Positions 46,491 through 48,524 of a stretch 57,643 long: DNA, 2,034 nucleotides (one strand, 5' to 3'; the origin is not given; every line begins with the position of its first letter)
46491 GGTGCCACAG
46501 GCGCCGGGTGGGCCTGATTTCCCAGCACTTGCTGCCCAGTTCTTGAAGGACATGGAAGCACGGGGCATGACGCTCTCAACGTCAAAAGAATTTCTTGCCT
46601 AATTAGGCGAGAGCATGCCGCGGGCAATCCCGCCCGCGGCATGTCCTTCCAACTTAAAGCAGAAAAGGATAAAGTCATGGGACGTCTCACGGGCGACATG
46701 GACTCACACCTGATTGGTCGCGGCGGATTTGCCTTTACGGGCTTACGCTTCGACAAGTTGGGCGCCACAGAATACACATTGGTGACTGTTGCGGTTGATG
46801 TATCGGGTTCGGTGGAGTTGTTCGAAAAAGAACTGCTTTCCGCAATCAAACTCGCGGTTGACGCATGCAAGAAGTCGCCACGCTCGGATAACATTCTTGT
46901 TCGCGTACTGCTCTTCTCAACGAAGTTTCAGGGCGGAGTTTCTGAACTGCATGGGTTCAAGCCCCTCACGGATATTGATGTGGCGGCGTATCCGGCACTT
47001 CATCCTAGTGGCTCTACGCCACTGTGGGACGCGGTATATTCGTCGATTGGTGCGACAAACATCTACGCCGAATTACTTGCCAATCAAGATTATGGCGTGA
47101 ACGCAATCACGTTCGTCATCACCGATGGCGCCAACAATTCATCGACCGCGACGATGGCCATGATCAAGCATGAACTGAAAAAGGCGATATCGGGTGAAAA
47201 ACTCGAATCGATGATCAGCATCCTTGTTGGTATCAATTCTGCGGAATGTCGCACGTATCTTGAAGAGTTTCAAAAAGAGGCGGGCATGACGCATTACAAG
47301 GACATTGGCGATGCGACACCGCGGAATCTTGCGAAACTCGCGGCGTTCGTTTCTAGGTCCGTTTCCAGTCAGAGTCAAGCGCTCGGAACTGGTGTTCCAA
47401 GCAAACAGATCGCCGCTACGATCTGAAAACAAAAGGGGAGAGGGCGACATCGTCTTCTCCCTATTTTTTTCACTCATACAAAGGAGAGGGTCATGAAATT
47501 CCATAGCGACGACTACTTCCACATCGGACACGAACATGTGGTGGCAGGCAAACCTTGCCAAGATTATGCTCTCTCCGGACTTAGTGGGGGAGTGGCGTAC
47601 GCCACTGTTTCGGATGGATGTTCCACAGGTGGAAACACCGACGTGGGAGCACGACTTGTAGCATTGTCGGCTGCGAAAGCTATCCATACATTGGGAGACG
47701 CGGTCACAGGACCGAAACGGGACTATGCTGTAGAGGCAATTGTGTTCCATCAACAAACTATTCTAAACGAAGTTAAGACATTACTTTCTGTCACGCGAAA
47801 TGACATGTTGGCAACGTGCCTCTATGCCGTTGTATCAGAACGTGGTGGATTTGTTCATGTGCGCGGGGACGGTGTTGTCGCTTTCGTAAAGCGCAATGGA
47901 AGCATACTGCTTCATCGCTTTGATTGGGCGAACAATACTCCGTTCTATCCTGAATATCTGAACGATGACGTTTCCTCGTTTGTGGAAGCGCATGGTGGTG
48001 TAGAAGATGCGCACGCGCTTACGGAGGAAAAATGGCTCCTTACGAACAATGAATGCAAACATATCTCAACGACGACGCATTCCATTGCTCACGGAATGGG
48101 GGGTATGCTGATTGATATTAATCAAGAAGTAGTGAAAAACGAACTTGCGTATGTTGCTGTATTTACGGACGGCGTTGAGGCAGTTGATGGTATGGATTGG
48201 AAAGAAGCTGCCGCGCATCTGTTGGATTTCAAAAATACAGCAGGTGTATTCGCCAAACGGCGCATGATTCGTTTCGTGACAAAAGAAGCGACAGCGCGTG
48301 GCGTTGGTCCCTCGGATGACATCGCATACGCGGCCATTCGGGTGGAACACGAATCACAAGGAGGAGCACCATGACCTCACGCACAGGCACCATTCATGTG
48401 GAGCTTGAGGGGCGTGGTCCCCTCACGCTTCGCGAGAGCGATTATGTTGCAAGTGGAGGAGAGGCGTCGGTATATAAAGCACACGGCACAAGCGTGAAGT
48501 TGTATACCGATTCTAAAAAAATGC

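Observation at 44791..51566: A TerY-P-type vWA/PP2C/kinase triad embedded inside an NrtR-headed NAD salvage locus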

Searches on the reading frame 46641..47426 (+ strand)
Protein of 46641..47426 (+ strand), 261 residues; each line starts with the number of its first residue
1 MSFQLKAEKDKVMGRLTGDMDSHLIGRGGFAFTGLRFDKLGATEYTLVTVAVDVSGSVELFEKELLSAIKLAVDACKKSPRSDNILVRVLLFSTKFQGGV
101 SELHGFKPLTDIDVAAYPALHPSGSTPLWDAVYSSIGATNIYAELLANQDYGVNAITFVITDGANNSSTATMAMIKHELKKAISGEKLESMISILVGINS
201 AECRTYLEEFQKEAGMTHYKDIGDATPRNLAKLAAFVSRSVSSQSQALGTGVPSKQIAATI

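Call 3: search_protein_families(library=pfam, proteins=[window:46641-47426:+], max_evalue=0.01)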
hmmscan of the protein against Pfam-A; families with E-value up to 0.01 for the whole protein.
window:46641-47426:+ (261 aa): 0 families

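Call 4: search_protein_families(library=padloc, proteins=[window:46641-47426:+], max_evalue=0.01)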
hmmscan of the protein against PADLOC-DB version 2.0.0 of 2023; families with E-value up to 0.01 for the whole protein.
window:46641-47426:+ (261 aa): 0 families

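Call 5: search_protein_families(library=ncbifam, proteins=[window:46641-47426:+], max_evalue=0.01)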
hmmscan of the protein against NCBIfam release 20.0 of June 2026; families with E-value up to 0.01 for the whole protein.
window:46641-47426:+ (261 aa): 0 families

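Call 6: search_protein_families(library=pfam, proteins=[window:46641-47426:+], max_evalue=10)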
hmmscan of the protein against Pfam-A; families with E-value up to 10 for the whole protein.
window:46641-47426:+ (261 aa): 0 families

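Call 8: search_solved_structures(query=window:46641-47426:+, max_evalue=10, show_alignments=2)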
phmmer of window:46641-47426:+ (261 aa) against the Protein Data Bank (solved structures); distinct sequences matched with E-value up to 10: 0.

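Call 9: find_homologous_proteins(query=window:46641-47426:+)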
Query window:46641-47426:+ (261 aa): 1355 proteins with E <= 0.001 among 2194 candidates; the best 120 are listed.
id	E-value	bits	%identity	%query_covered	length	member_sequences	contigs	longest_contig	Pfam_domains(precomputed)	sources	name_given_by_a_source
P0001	2.4e-156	536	100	95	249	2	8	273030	-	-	-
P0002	7.1e-104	365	70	95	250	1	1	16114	-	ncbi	-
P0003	1.7e-103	363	68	95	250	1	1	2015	-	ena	-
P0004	5.2e-102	359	69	95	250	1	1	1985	-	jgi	-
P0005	4.0e-101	356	68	95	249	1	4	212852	-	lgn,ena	-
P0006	9.2e-101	354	69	93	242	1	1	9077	-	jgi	jgi:uncharacterized protein YegL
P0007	1.4e-100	354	66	95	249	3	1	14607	-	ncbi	-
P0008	2.3e-99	350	66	94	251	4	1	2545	-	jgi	-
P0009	3.8e-98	346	68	95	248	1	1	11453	-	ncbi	-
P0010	6.9e-98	345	64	95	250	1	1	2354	-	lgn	-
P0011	6.9e-98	345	65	95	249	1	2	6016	-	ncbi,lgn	-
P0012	5.8e-97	342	66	95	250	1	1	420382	-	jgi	jgi:uncharacterized protein YegL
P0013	3.4e-96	340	67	93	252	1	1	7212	-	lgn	-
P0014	7.6e-96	338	66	93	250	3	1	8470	-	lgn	-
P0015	6.3e-95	335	65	95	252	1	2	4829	-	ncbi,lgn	-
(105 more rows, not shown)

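Call 31: search_solved_structures(query=A2, max_evalue=1, show_alignments=1)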
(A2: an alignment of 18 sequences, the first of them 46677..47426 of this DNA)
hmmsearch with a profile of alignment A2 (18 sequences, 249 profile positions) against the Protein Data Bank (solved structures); distinct sequences matched with E-value up to 1: 1.
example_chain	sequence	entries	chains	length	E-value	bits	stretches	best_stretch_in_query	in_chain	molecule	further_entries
1hzd_A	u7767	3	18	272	0.41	13.4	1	23-76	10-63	AU-BINDING PROTEIN/ENOYL-COA HYDRATASE | Methylglutaconyl-CoA hydratase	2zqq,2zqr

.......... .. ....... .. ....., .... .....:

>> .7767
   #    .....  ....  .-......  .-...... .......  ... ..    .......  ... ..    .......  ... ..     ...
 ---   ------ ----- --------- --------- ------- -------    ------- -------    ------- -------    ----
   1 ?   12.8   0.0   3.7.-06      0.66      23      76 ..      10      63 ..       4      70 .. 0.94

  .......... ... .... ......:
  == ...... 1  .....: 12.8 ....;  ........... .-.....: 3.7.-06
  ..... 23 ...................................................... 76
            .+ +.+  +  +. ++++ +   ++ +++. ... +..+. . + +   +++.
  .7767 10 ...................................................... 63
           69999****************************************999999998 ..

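Call 35: search_protein_families(library=pfam, alignment_id=A2, max_evalue=1)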
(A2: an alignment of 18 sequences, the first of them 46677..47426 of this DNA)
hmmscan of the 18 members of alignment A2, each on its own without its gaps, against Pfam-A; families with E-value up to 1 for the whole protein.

A. member 1, window:46677-47426:+ (249 aa): 0 families

B. families by the number of members that match (of 18 scanned): 2 families
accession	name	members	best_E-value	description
PF11054.14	Surface_antigen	1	0.023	Sporozoite surface antigen (SAG) protein domain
PF01472.26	PUA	1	0.11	PUA domain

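Call 43: predict_structure(alignment_id=A2)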
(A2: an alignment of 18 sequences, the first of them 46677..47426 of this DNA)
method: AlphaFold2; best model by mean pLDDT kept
length: 249 residues; sequences in the alignment: 18
mean_pLDDT: 74.1   pTM: 0.78
mean pLDDT of the five models: 74.1, 74.0, 70.9, 68.6, 65.6
residues with pLDDT >= 90: 35; 70-90: 145; 50-70: 24; < 50: 45
segments of 3 or more residues with pLDDT < 50: 1-11, 22-30, 228-249
pLDDT, mean of each block of 10 residues (from residue 1): 41 50 44 84 89 87 77 88 86 88 91 87 87 80 87 72 84 71 84 88 86 74 58 31 34
secondary structure, 60 per line:
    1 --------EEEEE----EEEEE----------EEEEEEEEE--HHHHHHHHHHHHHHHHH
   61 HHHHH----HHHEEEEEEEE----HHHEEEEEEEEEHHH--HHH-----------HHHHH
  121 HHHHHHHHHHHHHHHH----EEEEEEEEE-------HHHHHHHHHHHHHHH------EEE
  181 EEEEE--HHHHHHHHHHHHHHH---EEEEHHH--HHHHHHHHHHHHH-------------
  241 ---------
elements in order: E9-13 E18-22 E33-41 H44-65 E73-80 E88-96 H116-136 E141-149 H157-171 E178-185 H188-202 E206-209 H215-227

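Call 52: fold_search(model_id=the predicted structure, library=pdb)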
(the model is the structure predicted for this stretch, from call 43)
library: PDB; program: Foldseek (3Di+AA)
matches with E <= 10: 1418; with E <= 0.001: 231
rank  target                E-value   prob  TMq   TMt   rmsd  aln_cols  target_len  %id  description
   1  6fpy_A                5.3e-09  1.00  0.50  0.24   7.3       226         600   14  Inter-alpha-inhibitor heavy chain 1, wild type (released 2019-02-27)
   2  6fpy_B                5.7e-09  1.00  0.50  0.24   7.5       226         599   15  Inter-alpha-inhibitor heavy chain 1, wild type (released 2019-02-27)
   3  6fpz_A                1.8e-08  1.00  0.51  0.24   7.3       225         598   14  Inter-alpha-inhibitor heavy chain 1, D298A (released 2019-02-27)
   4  6m3y                  5.0e-08  1.00  0.53  0.19   7.3       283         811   13  Crystal structure of pilus adhesin, SpaC from Lactobacillus rhamnosus GG - open conformation (released 2020-07-29)
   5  8zmn                  7.2e-08  1.00  0.51  0.66   4.4       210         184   16  Crystal structure of ANTXR1 (released 2024-06-26)
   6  9c4f_I                8.7e-08  1.00  0.50  0.62   4.6       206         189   16  Infectious B19V capsid (released 2024-10-16)
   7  6m48_B                8.7e-08  1.00  0.53  0.19   7.4       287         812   12  Crystal structure of pilus adhesin, SpaC from Lactobacillus rhamnosus GG - P21212 form (released 2020-07-29)
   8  8ebu_E                1.9e-07  1.00  0.47  0.33   5.4       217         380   13  XPC release from Core7-XPA-DNA (Cy5) (released 2023-04-19)
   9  9ykb_A                4.5e-07  1.00  0.50  0.49   5.8       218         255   14  The von Willebrand factor A domain of human capillary morphogenesis gene II, fused to the 1TEL crystallization chapero (released 2025-10-22)
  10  7b7p_A                4.7e-07  1.00  0.52  0.34   7.9       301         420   15  PilB minor pilin from Streptococcus sanguinis (released 2021-04-28)
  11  7ba2_B                5.0e-07  1.00  0.52  0.34   6.2       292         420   16  D319A mutant of the PilB minor pilin from Streptococcus sanguinis (released 2021-04-28)
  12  1mhp_B                5.3e-07  1.00  0.51  0.63   5.3       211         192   11  Crystal structure of a chimeric alpha1 integrin I-domain in complex with the Fab fragment of a humanized neutralizing  (released 2003-04-15)
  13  6m48_A                5.3e-07  1.00  0.54  0.19  11.0       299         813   13  Crystal structure of pilus adhesin, SpaC from Lactobacillus rhamnosus GG - P21212 form (released 2020-07-29)
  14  7a6o_A                5.7e-07  1.00  0.53  0.62   5.4       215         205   13  Crystal Structure of the Complex of the Recombinant Von Willebrand Factor AIM-A1 domain and VHH81 at 2.1 Angstrom reso (released 2021-03-03)
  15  1fns_A                6.0e-07  1.00  0.50  0.61   5.0       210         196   14  CRYSTAL STRUCTURE OF THE VON WILLEBRAND FACTOR (VWF) A1 DOMAIN I546V MUTANT IN COMPLEX WITH THE FUNCTION BLOCKING FAB  (released 2000-10-18)
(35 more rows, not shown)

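Call 60: search_protein_families(library=padloc, proteins=[window:46677-47426:+], max_evalue=10)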
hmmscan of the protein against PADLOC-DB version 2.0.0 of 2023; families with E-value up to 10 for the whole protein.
window:46677-47426:+ (249 aa): 0 families

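Call 87: search_dna_similar(query=window:46677-47426:+, collection=plasmids, mode=protein, max_evalue=0.001, max_rows=15)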
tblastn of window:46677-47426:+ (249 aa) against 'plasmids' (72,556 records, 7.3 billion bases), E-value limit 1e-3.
Records with a match: 5; places in all: 5; records where one place covers at least 80% of the query: 4.
Best place of each record, by identity: <60% 5.
By first word of the organism name: Variovorax 4; Prevotella 1.
By predicted mobility (MOB-suite, as given by PLSDB): non-mobilizable 5.
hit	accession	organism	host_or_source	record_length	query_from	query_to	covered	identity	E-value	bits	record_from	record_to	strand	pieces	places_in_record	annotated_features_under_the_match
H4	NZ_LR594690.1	Variovorax sp. WDL1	linuron-contaminated soil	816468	17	245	92%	49.8%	2e-62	218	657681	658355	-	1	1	hypothetical protein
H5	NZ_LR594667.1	Variovorax sp. SRS16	linuron-contaminated soil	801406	17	245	92%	49.8%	1e-61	216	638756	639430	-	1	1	hypothetical protein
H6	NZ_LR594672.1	Variovorax sp. PBL-E5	linuron-contaminated soil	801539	17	245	92%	49.8%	1e-61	216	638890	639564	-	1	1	hypothetical protein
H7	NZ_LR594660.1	Variovorax sp. PBL-H6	linuron-contaminated soil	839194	17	245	92%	49.8%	1e-61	216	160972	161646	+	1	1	hypothetical protein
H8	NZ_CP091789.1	Prevotella sp. E2-28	Ovis aries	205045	38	198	65%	25.5%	4e-4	49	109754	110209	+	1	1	vWA domain-containing protein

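Call 89: get_annotated_region(hit=H4, flank=9000)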
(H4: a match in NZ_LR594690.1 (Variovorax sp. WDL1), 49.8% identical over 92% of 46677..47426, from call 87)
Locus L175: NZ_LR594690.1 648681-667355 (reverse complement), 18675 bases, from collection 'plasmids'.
description: Variovorax sp. WDL1 plasmid 2
organism: Variovorax sp. WDL1 (NCBI taxid 207745)
taxonomy: Bacteria; Pseudomonadota; Betaproteobacteria; Burkholderiales; Comamonadaceae; Variovorax; Variovorax sp. WDL1
host: -; source: linuron-contaminated soil; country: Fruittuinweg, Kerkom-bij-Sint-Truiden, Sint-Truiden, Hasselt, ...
typing (MOB-suite, as given by PLSDB): non-mobilizable
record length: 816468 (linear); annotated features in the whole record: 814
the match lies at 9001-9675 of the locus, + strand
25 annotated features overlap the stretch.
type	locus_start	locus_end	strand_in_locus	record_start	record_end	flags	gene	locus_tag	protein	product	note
CDS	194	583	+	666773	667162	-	-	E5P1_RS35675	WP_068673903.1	hypothetical protein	-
CDS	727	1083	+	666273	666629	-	-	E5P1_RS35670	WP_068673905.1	hypothetical protein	-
CDS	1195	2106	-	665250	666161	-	-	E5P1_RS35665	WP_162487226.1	S49 family peptidase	GO:0006508 - proteolysis [Evidence IEA]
CDS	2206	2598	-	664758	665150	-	-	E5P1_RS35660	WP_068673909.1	hypothetical protein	-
CDS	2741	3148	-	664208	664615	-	-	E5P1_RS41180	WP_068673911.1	hypothetical protein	-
CDS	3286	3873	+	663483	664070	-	-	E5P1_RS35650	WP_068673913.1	ribonuclease HII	-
CDS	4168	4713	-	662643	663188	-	-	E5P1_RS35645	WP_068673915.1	alpha-ketoglutarate-dependent dioxygenase AlkB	-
CDS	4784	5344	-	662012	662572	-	-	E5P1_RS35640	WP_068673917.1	hypothetical protein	-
CDS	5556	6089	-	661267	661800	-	-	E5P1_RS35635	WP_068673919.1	macro domain-containing protein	-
CDS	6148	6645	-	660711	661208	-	-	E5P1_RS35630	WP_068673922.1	regulatory protein RecX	GO:0006282 - regulation of DNA repair [Evidence IEA]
CDS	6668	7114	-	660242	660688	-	-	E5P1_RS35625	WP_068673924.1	NUDIX hydrolase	-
CDS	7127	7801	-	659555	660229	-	-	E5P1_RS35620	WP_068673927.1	NUDIX domain-containing protein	-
CDS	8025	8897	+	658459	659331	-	-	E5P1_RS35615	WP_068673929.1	cysteine hydrolase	-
CDS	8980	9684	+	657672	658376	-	-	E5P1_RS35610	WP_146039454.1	hypothetical protein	-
CDS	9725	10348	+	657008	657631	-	-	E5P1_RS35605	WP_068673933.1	hypothetical protein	-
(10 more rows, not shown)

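Call 91: search_protein_families(library=pfam, proteins=[L175:7127-7801:-, L175:9725-10348:+, L175:8980-9684:+, L175:8025-8897:+, L175:10406-10894:+, L175:5556-6089:-], max_evalue=0.01)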
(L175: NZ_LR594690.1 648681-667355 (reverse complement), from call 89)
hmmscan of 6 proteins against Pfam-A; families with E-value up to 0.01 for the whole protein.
L175:7127-7801:- (224 aa): 3 families
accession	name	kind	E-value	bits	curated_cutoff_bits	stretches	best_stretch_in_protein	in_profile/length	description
PF21906.2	NrtR_WHD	-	3.6e-19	69.1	27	1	147-207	2-61/61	NrtR DNA-binding winged helix domain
PF00293.34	NUDIX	-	1.8e-06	28.4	21.1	1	9-101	6-97/134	NUDIX domain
PF19368.5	AraR_C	-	0.00023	21.8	23.8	1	148-208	7-67/82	AraR C-terminal winged HTH domain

L175:9725-10348:+ (207 aa): 0 families

L175:8980-9684:+ (234 aa): 0 families

L175:8025-8897:+ (290 aa): 1 family
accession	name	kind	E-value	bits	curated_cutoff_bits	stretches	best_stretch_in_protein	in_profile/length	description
PF00857.26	Isochorismatase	-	0.0093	16.5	27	0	201-277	102-173/175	Isochorismatase domain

L175:10406-10894:+ (162 aa): 1 family
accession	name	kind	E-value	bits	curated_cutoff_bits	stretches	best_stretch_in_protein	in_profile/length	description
PF15891.11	Nuc_deoxyri_tr2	-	2e-11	44.6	30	1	12-111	2-101/105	Nucleoside 2-deoxyribosyltransferase like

L175:5556-6089:- (177 aa): 1 family
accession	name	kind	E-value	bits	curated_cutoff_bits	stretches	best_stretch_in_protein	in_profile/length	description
PF01661.27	Macro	-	3e-05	24.4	22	1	18-66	1-51/118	Macro domain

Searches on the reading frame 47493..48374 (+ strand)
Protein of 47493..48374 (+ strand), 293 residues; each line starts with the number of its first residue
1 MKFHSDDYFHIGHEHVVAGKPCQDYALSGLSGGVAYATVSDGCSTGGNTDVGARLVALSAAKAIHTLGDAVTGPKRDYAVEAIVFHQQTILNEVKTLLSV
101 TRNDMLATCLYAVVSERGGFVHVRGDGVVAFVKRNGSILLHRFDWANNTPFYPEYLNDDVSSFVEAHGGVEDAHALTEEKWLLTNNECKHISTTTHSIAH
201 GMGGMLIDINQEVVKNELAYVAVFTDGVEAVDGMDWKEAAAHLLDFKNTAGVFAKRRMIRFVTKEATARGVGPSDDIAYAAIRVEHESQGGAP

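Call 3: search_protein_families(library=pfam, proteins=[window:47493-48374:+], max_evalue=0.01)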
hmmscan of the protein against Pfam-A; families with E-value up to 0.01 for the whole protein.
window:47493-48374:+ (293 aa): 2 families
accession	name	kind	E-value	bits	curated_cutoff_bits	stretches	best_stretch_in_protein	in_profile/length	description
PF13672.11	PP2C_2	-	1.3e-16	61.2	24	1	11-240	1-184/209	Protein phosphatase 2C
PF07228.17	SpoIIE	-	0.0026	18.1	25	0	75-120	39-74/192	Stage II sporulation protein E (SpoIIE)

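Call 4: search_protein_families(library=padloc, proteins=[window:47493-48374:+], max_evalue=0.01)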
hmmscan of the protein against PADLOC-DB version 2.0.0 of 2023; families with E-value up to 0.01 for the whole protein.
window:47493-48374:+ (293 aa): 0 families

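Call 5: search_protein_families(library=ncbifam, proteins=[window:47493-48374:+], max_evalue=0.01)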
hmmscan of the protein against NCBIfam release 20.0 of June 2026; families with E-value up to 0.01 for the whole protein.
window:47493-48374:+ (293 aa): 0 families

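Call 60: search_protein_families(library=padloc, proteins=[window:47493-48374:+], max_evalue=10)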
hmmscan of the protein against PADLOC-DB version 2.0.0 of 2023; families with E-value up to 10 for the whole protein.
window:47493-48374:+ (293 aa): 0 families
